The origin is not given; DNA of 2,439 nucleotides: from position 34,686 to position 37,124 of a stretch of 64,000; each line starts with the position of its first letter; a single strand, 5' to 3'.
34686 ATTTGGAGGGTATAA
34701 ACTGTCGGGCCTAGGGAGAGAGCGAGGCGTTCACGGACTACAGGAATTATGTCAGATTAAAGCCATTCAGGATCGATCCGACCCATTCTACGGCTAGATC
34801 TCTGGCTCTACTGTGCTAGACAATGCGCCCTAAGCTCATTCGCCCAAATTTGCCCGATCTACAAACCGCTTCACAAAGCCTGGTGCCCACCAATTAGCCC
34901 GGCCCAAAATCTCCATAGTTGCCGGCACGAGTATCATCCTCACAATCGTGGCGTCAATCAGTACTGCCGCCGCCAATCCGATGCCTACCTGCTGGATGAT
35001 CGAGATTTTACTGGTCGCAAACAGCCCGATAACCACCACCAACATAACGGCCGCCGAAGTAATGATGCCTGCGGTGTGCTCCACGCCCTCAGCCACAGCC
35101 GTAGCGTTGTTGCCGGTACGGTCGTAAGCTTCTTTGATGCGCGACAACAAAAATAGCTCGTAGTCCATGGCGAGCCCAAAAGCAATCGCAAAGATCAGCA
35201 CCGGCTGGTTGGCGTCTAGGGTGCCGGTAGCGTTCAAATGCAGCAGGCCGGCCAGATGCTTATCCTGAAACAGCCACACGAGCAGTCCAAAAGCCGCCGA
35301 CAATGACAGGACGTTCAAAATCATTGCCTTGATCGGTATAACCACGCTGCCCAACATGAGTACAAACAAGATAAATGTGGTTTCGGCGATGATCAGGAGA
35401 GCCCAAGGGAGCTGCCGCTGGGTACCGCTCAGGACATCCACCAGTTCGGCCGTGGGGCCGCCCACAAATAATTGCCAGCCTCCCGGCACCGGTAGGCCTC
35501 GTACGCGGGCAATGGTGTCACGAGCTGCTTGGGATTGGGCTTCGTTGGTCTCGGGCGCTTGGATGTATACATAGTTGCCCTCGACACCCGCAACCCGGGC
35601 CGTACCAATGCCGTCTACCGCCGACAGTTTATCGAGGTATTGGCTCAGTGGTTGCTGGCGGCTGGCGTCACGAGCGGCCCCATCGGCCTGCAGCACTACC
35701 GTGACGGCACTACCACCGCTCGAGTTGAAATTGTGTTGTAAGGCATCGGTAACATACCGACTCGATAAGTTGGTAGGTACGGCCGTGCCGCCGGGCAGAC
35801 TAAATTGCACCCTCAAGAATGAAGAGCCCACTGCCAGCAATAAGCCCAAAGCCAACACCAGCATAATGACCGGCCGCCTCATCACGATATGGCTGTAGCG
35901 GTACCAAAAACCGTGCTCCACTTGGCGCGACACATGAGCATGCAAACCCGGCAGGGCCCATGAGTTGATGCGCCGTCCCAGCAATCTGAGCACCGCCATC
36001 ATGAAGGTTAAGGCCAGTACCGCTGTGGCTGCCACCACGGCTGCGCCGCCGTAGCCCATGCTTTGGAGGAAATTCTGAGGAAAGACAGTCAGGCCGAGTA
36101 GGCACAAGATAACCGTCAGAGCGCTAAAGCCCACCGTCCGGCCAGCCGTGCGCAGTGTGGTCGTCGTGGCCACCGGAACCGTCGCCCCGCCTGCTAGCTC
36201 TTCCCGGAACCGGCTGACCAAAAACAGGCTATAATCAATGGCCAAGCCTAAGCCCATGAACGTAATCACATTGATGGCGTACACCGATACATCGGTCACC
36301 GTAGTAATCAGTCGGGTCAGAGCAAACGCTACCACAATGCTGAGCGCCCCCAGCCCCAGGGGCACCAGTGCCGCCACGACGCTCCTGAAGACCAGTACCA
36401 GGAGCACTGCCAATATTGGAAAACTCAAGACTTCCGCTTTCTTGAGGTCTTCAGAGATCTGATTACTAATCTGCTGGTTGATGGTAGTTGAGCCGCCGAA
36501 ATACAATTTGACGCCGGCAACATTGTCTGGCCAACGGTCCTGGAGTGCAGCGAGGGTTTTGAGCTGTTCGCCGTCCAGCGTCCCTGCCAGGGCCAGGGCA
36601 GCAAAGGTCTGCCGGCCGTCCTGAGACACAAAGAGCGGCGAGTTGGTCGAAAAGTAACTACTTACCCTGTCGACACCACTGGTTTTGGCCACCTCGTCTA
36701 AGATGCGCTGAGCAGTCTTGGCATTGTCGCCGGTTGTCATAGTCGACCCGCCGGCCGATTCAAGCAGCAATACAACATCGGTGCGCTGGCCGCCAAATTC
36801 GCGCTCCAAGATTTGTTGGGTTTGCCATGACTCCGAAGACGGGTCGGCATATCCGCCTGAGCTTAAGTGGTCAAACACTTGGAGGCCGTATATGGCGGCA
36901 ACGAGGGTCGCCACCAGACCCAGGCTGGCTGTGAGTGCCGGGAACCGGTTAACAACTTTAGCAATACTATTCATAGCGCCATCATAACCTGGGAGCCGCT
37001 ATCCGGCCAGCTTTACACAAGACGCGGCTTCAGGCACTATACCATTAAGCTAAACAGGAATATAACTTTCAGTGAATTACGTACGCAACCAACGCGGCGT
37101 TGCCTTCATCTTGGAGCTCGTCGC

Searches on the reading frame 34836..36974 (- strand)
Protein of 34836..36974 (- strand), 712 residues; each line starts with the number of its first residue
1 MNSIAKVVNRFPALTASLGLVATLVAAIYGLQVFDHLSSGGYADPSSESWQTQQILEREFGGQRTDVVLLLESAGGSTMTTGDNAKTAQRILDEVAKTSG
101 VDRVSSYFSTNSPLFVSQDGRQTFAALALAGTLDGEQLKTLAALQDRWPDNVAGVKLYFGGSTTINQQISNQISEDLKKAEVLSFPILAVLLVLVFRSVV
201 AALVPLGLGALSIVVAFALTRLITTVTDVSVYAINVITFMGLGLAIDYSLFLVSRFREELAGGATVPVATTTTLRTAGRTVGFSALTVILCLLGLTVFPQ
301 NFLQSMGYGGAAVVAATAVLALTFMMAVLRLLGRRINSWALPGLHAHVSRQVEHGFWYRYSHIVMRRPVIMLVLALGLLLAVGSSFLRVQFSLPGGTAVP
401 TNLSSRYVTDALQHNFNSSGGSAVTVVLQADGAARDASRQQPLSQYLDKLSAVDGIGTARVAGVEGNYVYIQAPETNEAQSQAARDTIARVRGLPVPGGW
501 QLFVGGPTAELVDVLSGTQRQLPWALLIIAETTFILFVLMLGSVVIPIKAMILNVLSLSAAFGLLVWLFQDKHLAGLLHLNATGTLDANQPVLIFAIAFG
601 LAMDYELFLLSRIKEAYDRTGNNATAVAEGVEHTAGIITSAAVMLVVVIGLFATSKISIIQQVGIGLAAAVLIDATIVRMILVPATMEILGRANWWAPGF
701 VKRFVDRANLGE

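Call 31: search_protein_families(library=pfam, proteins=[window:34836-36974:-], max_evalue=0.00001)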
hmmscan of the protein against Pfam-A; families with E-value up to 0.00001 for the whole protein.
window:34836-36974:- (712 aa): 1 family
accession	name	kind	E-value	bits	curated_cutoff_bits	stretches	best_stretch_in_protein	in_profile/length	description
PF03176.21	MMPL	-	3.2e-74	250.3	20.5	2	45-369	5-331/333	MMPL family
